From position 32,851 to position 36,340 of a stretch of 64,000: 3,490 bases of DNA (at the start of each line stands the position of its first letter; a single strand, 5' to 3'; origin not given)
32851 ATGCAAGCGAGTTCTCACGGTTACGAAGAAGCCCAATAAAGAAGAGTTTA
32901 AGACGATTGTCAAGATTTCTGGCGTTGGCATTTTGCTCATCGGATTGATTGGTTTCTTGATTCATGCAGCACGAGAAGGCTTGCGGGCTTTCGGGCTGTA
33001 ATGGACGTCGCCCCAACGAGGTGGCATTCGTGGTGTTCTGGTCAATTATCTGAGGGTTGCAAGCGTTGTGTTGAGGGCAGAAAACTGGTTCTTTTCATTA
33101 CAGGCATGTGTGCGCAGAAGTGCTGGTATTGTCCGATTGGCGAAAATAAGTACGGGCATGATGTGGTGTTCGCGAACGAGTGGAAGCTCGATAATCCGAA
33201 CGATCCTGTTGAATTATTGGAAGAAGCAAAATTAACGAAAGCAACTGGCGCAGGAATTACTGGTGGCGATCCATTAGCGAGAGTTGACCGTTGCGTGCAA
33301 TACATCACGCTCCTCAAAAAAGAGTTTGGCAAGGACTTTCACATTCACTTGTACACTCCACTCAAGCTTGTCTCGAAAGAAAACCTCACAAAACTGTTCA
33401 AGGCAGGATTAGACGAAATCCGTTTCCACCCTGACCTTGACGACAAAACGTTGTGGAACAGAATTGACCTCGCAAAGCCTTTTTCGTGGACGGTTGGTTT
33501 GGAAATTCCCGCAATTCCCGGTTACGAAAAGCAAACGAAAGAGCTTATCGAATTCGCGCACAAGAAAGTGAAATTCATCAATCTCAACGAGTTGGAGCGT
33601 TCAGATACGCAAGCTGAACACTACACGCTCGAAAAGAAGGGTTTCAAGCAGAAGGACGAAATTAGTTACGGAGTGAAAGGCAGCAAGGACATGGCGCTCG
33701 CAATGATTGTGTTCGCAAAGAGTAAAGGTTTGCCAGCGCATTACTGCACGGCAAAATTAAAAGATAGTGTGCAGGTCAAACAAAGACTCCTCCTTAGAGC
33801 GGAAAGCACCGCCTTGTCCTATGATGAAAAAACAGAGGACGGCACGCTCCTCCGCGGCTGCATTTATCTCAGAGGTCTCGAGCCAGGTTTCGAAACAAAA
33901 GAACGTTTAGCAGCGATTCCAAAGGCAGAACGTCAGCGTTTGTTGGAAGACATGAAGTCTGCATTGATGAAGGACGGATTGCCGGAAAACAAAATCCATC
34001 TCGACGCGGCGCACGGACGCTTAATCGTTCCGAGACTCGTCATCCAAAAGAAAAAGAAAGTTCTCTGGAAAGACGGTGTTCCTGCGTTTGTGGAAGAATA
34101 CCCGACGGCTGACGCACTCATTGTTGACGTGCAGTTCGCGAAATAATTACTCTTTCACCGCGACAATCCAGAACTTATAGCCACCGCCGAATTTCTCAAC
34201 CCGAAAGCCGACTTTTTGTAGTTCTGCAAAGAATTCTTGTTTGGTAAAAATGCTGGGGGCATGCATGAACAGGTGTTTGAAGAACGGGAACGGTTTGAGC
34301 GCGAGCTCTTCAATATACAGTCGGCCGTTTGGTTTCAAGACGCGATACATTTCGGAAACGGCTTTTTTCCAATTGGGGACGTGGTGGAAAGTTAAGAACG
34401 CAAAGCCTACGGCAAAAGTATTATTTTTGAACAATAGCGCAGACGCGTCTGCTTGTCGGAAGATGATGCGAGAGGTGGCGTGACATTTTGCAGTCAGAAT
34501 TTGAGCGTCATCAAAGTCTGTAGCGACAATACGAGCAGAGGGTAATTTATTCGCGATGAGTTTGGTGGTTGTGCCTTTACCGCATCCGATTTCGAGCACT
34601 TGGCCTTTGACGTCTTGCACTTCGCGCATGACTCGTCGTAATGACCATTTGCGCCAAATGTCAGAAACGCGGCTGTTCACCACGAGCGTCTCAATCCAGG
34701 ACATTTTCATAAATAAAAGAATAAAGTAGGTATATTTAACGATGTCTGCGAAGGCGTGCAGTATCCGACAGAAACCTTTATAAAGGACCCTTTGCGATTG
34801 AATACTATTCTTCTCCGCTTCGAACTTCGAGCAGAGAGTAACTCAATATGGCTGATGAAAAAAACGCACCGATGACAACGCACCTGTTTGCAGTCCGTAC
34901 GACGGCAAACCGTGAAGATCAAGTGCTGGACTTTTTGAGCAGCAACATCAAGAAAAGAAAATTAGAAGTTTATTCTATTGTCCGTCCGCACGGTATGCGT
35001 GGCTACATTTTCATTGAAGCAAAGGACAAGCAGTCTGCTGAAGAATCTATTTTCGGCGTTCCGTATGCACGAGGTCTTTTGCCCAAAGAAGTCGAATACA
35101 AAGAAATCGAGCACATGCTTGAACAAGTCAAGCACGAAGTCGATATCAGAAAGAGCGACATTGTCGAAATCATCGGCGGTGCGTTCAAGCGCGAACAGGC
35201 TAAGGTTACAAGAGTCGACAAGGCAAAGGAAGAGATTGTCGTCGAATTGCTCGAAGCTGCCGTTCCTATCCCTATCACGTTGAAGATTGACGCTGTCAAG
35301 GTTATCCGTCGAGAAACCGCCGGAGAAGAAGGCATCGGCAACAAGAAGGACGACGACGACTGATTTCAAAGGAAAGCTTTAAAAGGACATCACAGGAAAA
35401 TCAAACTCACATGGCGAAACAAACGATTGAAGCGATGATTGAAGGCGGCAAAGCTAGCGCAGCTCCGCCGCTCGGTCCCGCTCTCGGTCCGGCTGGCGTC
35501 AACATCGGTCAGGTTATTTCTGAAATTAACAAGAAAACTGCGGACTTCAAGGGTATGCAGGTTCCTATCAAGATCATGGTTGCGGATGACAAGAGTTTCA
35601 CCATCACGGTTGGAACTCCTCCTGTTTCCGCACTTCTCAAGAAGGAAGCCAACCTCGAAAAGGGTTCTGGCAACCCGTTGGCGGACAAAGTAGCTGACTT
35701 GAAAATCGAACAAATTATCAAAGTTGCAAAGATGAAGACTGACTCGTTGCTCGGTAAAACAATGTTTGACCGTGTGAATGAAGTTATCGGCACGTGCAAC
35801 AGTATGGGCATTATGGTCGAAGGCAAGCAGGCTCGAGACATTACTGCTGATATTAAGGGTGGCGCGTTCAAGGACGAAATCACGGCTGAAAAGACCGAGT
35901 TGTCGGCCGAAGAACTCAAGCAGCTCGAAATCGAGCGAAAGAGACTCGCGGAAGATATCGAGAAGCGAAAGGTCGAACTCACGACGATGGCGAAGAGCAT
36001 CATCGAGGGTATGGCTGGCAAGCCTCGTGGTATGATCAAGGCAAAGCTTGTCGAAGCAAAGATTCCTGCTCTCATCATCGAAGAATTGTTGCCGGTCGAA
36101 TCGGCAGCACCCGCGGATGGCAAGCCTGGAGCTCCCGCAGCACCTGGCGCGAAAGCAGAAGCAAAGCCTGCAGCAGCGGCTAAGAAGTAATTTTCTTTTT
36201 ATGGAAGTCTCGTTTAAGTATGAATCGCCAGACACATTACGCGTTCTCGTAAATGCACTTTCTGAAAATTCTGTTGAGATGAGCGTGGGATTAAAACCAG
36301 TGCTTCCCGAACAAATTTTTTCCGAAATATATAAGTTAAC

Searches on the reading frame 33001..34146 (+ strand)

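Call 68: search_protein_families(library=pfam, proteins=[window:33001-34146:+], max_evalue=0.001)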
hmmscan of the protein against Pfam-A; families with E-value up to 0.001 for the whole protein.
window:33001-34146:+ (381 aa): 2 families
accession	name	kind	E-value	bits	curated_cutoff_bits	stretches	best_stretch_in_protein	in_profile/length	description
PF04055.27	Radical_SAM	-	8.2e-12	46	29.5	1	33-148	3-113/166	Radical SAM superfamily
PF13353.11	Fer4_12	-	0.00034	21.4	22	1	25-123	4-94/137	4Fe-4S single cluster domain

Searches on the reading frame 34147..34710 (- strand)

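Call 68: search_protein_families(library=pfam, proteins=[window:34147-34710:-], max_evalue=0.001)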
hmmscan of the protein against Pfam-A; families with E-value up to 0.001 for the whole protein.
window:34147-34710:- (187 aa): 9 families
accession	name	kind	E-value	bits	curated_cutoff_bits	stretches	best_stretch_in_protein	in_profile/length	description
PF08241.18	Methyltransf_11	-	1.8e-21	77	21.2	1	39-133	1-95/95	Methyltransferase domain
PF13649.12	Methyltransf_25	-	1.5e-20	74.1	27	1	38-129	1-97/97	Methyltransferase domain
PF13847.12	Methyltransf_31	-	9.4e-17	61.5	27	1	35-142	4-119/145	Methyltransferase domain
PF08242.18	Methyltransf_12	-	2.2e-15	57.6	30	1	39-131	1-98/98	Methyltransferase domain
PF13489.12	Methyltransf_23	-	2.2e-14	53.9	27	1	30-171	18-161/164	Methyltransferase domain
PF01209.24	Ubie_methyltran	-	2.3e-11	43.9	20.1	1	16-146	32-164/233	ubiE/COQ5 methyltransferase family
PF12692.13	Methyltransf_17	-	0.00065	20.1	27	1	24-65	18-59/160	S-adenosyl-L-methionine methyltransferase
PF00398.26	RrnaAD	-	0.00068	19.2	24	1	35-115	31-110/263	Ribosomal RNA adenine dimethylase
PF05175.20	MTS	-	0.00073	19.7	23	0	33-77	30-74/170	Methyltransferase small domain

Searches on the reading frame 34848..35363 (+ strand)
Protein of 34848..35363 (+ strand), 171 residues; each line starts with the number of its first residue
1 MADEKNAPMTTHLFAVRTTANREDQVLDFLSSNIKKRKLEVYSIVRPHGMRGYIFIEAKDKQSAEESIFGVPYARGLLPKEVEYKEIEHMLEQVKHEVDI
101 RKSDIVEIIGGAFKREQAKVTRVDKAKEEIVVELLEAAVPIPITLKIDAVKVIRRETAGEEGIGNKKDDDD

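Call 68: search_protein_families(library=pfam, proteins=[window:34848-35363:+], max_evalue=0.001)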
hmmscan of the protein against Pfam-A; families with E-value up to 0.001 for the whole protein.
window:34848-35363:+ (171 aa): 1 family
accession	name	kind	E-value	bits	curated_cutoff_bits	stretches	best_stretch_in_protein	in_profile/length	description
PF03439.18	Spt5-NGN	-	5e-19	68.5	22.4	1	13-91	2-84/84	Early transcription elongation factor of RNA pol II, NGN section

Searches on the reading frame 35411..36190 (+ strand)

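Call 68: search_protein_families(library=pfam, proteins=[window:35411-36190:+], max_evalue=0.001)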
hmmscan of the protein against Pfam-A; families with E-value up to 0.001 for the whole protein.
window:35411-36190:+ (259 aa): 2 families
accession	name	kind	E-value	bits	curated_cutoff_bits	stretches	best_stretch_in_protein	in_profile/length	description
PF03946.19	Ribosomal_L11_N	-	5.3e-24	84.2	32.9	1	7-63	2-58/58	Ribosomal protein L11, N-terminal domain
PF00298.24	Ribosomal_L11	-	7.4e-20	71.6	21.4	1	69-136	2-69/69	Ribosomal protein L11, RNA binding domain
